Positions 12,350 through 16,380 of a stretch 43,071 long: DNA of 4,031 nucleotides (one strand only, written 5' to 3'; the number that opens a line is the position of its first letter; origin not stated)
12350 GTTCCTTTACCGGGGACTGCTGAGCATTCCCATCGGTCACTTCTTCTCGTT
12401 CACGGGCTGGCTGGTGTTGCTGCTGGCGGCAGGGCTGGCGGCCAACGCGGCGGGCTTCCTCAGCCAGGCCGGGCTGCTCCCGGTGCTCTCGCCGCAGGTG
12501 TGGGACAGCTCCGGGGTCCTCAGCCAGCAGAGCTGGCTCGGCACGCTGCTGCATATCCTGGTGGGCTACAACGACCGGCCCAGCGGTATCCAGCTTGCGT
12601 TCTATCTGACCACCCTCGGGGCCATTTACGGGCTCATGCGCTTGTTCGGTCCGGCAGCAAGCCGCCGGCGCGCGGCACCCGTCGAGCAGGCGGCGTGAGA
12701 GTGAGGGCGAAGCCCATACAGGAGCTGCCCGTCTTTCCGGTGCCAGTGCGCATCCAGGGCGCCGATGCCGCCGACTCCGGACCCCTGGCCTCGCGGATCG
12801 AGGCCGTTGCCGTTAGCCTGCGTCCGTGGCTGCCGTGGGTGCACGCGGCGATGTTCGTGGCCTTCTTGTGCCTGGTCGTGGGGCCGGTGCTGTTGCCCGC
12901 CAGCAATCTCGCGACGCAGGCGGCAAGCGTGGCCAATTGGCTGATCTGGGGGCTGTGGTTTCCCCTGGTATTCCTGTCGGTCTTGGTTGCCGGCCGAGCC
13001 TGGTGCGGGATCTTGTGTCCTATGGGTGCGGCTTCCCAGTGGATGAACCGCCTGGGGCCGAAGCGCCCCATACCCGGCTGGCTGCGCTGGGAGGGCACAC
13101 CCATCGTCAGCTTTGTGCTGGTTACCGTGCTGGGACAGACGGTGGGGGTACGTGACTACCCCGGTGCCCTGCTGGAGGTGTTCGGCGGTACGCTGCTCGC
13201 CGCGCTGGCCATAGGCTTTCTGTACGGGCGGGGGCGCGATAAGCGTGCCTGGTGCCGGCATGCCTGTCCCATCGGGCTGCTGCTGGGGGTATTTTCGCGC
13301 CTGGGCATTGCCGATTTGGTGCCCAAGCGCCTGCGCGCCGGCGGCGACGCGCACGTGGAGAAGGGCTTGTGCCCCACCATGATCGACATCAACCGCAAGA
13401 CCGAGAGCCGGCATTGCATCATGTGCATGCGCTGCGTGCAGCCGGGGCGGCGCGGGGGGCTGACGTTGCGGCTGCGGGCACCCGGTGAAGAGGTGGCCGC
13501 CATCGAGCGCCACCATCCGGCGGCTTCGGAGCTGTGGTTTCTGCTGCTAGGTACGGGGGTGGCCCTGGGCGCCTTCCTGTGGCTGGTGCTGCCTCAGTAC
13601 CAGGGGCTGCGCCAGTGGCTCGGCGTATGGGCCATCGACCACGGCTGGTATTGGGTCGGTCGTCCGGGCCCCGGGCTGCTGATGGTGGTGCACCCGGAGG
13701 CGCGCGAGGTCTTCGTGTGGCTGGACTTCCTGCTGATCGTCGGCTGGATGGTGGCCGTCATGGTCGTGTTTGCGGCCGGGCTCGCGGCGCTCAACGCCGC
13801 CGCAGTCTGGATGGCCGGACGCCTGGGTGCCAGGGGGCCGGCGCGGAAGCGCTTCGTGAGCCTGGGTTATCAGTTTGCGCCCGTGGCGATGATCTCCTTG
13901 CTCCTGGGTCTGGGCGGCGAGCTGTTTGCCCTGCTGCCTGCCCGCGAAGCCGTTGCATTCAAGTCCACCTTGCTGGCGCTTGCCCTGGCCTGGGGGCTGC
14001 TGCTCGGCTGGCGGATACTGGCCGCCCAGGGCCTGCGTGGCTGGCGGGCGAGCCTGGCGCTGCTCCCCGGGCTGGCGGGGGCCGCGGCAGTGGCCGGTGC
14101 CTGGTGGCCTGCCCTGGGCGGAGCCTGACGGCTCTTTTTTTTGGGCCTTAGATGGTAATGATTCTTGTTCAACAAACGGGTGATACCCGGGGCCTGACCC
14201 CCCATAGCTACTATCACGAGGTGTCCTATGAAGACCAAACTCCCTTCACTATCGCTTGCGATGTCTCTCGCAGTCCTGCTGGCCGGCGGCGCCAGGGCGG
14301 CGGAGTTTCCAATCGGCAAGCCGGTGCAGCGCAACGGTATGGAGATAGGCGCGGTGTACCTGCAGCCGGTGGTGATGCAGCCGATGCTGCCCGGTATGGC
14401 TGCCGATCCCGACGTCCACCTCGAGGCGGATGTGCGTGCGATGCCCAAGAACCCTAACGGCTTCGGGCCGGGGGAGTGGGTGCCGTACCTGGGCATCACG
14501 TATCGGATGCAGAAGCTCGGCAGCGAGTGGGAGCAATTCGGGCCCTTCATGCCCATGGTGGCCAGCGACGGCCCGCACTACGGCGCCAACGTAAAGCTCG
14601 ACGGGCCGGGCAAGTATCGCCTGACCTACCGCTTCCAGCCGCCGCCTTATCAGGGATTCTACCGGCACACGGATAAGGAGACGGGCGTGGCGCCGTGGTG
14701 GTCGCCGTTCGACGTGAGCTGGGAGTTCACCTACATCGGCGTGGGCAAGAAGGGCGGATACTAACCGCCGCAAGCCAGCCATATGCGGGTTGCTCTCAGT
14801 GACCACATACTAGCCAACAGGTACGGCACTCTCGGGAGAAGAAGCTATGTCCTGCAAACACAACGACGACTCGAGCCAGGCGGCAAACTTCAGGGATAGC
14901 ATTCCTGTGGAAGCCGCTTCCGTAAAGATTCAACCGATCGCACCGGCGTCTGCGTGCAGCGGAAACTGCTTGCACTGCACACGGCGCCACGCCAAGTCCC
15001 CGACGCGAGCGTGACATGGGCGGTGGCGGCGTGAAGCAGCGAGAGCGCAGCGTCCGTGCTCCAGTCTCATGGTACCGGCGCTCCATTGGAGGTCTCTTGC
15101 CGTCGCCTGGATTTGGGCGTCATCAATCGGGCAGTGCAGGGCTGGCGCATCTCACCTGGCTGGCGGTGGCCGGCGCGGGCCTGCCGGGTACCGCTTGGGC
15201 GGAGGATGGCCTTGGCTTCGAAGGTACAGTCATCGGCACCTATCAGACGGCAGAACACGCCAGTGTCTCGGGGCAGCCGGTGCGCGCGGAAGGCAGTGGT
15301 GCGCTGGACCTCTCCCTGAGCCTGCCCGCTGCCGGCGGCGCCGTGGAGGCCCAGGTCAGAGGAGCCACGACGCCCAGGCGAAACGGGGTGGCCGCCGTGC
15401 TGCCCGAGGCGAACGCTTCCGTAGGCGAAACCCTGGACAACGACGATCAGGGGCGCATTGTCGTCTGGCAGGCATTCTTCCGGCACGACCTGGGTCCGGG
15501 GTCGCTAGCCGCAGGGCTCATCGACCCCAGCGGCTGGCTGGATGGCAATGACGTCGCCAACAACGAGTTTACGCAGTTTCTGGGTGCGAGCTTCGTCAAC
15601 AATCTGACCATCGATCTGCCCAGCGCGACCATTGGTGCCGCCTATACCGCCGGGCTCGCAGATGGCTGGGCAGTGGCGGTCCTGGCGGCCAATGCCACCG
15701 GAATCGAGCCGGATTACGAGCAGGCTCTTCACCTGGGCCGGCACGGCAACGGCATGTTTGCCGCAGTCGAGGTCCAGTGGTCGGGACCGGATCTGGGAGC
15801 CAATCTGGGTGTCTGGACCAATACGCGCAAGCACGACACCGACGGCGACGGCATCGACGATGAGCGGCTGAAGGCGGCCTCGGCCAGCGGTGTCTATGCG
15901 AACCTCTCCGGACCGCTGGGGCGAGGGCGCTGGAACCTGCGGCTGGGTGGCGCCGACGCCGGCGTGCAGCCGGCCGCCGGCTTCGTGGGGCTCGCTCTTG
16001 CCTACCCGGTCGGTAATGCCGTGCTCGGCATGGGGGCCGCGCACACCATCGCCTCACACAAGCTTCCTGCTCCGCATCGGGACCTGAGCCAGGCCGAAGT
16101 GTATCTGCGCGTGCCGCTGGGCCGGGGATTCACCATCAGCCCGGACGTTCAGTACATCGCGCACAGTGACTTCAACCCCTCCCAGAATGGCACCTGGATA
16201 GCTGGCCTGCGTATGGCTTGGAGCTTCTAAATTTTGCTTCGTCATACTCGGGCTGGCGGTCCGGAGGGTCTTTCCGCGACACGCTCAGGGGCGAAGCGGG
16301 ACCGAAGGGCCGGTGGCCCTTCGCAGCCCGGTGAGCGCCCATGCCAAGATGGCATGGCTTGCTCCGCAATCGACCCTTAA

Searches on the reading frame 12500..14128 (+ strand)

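Call 70: search_protein_families(library=pfam, proteins=[window:12500-14128:+], max_evalue=0.00001)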
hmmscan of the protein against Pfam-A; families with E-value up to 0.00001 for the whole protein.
window:12500-14128:+ (542 aa): 1 family
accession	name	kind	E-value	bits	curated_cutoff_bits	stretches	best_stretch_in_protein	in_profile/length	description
PF12801.12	Fer4_5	-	2.6e-11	43.8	22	1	148-192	3-48/48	4Fe-4S binding domain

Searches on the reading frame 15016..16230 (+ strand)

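Call 70: search_protein_families(library=pfam, proteins=[window:15016-16230:+], max_evalue=0.00001)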
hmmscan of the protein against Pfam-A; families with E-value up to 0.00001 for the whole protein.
window:15016-16230:+ (404 aa): 1 family
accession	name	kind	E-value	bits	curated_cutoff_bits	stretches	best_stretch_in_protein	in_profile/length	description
PF04966.18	OprB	-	7.9e-11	42.4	22.9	1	175-404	88-372/372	Carbohydrate-selective porin, OprB family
